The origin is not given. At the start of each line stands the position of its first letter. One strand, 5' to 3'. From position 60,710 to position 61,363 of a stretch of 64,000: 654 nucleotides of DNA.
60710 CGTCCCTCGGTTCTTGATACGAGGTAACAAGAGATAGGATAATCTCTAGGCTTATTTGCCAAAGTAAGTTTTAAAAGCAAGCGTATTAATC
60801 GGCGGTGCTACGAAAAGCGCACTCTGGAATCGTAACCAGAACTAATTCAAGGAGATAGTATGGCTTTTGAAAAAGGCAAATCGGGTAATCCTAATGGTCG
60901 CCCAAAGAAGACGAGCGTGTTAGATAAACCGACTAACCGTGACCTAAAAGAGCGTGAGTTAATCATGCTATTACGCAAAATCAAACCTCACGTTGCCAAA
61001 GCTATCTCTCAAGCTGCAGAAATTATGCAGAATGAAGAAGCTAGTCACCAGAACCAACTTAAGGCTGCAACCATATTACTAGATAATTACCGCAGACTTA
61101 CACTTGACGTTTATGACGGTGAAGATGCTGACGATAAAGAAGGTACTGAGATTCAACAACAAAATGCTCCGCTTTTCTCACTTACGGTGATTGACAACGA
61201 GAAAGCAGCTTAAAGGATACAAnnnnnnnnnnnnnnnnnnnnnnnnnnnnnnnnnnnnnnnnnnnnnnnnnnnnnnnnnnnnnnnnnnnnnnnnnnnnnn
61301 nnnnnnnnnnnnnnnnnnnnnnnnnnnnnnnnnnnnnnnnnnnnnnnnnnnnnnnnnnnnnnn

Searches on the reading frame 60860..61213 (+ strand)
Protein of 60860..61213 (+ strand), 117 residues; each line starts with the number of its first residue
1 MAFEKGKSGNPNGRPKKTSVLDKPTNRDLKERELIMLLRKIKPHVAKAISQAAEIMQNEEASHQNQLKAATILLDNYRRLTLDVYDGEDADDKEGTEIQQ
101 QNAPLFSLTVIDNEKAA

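Call 80: search_protein_families(library=pfam, proteins=[window:60860-61213:+], max_evalue=0.01)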
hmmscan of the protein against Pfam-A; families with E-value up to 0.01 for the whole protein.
window:60860-61213:+ (117 aa): 2 families
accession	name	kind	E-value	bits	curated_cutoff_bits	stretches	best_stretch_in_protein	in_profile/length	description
PF18932.5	DUF5681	-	2e-07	31.9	27.5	1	3-74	5-69/77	Family of unknown function (DUF5681)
PF08609.16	Fes1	-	0.0027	19.1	22.3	1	12-70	17-73/89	Nucleotide exchange factor Fes1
